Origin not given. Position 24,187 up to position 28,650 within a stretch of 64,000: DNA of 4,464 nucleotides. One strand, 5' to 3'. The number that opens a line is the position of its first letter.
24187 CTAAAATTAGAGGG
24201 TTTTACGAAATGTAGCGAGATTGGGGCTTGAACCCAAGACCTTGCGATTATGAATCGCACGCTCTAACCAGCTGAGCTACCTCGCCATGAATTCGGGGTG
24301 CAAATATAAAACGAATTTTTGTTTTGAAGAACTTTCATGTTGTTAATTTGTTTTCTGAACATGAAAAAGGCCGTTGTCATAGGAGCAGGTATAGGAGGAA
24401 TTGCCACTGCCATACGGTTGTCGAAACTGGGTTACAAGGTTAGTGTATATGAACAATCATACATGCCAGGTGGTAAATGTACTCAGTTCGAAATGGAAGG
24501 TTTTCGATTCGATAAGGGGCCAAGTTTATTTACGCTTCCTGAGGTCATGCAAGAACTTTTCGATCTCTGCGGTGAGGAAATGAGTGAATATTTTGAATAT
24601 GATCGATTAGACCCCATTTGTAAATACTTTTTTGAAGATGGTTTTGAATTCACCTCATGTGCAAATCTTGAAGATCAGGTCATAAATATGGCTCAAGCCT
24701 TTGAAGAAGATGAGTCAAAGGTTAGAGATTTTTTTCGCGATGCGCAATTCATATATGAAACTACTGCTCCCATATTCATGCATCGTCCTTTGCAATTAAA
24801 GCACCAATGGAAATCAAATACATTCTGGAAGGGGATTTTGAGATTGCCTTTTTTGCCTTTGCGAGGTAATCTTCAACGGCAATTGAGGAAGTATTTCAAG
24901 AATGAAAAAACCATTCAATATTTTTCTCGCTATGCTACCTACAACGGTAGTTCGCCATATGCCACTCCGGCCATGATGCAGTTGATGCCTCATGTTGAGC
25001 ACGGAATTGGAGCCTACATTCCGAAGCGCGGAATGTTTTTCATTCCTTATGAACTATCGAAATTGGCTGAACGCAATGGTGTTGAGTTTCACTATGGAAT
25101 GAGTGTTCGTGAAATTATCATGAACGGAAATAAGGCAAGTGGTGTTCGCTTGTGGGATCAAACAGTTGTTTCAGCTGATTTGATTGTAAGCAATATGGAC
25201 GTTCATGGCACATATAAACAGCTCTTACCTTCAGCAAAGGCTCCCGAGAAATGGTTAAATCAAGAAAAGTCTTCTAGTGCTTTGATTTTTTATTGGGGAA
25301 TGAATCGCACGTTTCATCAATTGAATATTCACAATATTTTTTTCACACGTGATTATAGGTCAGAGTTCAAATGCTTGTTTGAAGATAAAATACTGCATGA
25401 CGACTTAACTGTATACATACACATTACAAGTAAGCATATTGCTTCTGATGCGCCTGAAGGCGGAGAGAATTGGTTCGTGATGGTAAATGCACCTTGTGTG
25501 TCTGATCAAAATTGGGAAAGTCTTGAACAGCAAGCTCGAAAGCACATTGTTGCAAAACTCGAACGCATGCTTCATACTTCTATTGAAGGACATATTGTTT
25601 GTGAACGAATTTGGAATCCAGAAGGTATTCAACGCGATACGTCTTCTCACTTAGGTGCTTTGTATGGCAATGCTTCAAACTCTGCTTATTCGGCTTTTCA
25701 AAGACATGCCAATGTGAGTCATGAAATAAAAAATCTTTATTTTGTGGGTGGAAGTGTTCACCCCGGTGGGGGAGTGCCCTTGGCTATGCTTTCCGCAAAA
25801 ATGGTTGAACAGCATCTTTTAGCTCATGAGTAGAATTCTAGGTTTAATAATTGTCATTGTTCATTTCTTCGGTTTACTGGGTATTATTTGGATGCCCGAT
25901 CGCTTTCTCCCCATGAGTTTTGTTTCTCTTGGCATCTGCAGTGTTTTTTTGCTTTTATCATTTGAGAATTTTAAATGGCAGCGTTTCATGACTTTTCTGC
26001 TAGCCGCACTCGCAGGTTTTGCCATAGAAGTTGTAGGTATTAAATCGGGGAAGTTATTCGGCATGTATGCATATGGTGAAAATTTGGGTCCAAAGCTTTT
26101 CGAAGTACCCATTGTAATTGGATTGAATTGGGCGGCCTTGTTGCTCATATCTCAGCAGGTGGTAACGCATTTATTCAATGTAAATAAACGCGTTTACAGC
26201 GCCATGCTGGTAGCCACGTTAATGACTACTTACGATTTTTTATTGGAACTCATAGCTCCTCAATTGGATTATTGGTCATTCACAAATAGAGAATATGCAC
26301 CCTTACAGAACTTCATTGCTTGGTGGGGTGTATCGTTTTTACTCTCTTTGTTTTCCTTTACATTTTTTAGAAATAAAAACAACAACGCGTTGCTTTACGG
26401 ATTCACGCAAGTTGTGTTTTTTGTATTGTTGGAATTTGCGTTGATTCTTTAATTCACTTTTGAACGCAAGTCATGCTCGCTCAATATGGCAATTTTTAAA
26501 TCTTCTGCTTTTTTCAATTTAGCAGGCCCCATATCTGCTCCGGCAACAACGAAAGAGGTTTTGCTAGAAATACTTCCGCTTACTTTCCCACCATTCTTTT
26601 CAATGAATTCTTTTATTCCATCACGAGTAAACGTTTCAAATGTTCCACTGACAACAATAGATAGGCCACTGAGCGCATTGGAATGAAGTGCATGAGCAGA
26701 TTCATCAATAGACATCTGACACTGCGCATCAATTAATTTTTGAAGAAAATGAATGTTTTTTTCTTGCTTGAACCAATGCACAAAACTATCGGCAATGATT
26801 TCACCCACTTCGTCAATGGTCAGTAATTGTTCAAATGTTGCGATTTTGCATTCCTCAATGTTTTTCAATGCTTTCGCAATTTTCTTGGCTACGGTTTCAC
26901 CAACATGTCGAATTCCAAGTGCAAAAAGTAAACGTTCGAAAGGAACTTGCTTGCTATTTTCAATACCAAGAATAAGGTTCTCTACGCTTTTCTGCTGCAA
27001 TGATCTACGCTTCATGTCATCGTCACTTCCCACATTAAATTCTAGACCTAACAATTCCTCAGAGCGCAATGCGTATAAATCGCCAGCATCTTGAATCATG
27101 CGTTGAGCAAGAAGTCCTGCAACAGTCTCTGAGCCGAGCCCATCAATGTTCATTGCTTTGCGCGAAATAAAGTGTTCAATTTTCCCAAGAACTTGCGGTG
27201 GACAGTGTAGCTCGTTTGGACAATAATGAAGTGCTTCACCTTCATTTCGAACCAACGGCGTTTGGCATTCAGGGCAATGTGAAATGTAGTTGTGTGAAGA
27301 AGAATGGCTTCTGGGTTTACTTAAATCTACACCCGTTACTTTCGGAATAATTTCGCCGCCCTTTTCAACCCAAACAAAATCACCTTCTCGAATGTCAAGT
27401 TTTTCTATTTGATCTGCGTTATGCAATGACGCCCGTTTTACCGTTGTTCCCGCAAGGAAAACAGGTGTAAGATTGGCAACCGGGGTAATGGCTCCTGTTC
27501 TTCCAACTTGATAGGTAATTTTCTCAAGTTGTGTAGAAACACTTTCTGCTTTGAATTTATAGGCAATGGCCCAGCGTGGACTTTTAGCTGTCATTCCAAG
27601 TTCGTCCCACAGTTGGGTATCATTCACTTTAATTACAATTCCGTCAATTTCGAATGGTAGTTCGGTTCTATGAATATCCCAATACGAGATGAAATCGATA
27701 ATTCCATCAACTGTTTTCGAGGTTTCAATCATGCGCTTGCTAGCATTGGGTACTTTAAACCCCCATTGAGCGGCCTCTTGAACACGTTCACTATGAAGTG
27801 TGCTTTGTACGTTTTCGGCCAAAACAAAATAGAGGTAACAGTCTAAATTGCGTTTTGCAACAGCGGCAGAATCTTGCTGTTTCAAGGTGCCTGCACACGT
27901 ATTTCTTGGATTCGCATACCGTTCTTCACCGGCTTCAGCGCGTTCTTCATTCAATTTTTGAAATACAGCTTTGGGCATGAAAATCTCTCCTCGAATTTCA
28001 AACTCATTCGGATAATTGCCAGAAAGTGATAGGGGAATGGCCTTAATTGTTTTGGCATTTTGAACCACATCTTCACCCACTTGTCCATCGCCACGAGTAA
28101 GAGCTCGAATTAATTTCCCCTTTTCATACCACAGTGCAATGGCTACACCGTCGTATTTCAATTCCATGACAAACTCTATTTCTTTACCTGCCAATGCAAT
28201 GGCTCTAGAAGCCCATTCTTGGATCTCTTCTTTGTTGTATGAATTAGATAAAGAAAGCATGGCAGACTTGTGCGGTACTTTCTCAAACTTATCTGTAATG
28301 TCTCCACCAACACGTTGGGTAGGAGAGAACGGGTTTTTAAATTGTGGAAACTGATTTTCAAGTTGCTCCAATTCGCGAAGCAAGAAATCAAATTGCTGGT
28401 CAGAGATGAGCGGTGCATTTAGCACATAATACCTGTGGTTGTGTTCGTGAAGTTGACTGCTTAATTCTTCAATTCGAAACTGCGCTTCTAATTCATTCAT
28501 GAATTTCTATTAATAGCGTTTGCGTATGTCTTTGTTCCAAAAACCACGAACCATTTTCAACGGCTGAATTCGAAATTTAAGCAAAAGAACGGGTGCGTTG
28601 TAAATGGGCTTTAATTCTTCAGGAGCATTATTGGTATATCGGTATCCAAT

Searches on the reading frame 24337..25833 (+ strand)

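Call 71: search_protein_families(library=pfam, proteins=[window:24337-25833:+], max_evalue=0.00001)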
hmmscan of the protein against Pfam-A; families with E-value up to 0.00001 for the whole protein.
window:24337-25833:+ (498 aa): 5 families
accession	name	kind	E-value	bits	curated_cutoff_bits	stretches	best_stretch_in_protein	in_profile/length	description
PF01593.30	Amino_oxidase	-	3.3e-21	76.5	19.8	1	19-488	1-436/443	Flavin containing amine oxidoreductase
PF13450.12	NAD_binding_8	-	2e-14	54.1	21.9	1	14-78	1-65/68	NAD(P)-binding Rossmann-like domain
PF07992.20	Pyr_redox_2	-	2.4e-09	37.5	26.1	0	11-49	2-41/291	Pyridine nucleotide-disulphide oxidoreductase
PF01266.30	DAO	-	5.5e-09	36.4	27.9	0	12-50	2-40/353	FAD dependent oxidoreductase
PF00070.33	Pyr_redox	-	8.1e-06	26.7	22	0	11-41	1-31/82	Pyridine nucleotide-disulphide oxidoreductase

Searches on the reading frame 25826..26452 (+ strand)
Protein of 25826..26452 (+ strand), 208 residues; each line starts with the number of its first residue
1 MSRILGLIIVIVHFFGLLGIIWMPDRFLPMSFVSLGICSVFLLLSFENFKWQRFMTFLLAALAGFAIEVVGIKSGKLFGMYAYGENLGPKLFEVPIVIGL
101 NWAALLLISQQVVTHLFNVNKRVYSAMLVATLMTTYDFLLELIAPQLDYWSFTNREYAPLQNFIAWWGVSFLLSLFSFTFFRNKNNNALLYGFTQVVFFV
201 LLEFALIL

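Call 71: search_protein_families(library=pfam, proteins=[window:25826-26452:+], max_evalue=0.00001)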
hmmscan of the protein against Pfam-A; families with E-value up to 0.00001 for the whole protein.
window:25826-26452:+ (208 aa): 1 family
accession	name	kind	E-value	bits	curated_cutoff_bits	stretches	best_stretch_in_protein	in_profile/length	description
PF04240.17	Caroten_synth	-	7.5e-26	91.8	25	1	35-192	8-171/209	Carotenoid biosynthesis protein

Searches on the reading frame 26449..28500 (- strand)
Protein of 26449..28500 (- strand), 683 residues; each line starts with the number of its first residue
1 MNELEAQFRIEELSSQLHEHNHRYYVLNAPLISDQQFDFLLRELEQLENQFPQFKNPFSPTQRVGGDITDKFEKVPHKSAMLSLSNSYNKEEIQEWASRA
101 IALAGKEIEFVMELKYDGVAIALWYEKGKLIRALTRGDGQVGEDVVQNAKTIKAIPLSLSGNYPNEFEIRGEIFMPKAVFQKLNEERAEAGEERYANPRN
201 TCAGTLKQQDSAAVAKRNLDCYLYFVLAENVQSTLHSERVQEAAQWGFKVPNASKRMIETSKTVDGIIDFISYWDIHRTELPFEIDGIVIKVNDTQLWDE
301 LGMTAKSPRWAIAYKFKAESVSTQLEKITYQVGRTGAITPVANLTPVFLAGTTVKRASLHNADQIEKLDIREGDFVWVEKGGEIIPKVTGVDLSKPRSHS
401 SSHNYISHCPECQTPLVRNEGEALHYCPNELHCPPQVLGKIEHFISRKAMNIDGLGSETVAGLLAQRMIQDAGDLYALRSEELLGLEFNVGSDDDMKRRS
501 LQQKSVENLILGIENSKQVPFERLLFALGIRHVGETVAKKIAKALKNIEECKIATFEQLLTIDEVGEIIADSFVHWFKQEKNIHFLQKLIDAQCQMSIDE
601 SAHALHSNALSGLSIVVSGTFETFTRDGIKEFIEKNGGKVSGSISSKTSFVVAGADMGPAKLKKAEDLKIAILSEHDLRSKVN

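Call 71: search_protein_families(library=pfam, proteins=[window:26449-28500:-], max_evalue=0.00001)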
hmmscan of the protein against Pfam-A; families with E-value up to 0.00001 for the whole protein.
window:26449-28500:- (683 aa): 6 families
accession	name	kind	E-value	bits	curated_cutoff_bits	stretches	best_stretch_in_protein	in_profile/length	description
PF01653.23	DNA_ligase_aden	-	1.4e-86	290.6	27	1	71-319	3-253/253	NAD-dependent DNA ligase adenylation domain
PF03120.22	DNA_ligase_OB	-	3.6e-33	113.7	32.9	1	323-396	2-75/79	NAD-dependent DNA ligase OB-fold domain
PF12826.13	HHH_2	-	1.2e-21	77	27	1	523-584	1-62/64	Helix-hairpin-helix motif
PF00533.33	BRCT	-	8.4e-17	61.6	21.3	1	607-678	3-74/78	BRCA1 C Terminus (BRCT) domain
PF03119.21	DNA_ligase_ZBD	-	1.5e-11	44.3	25.8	1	408-434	1-26/27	NAD-dependent DNA ligase C4 zinc finger domain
PF22745.1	Nlig-Ia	-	1.2e-06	29.5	27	1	9-54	5-50/92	DNA ligase-like, N-terminal NAD+-binding domain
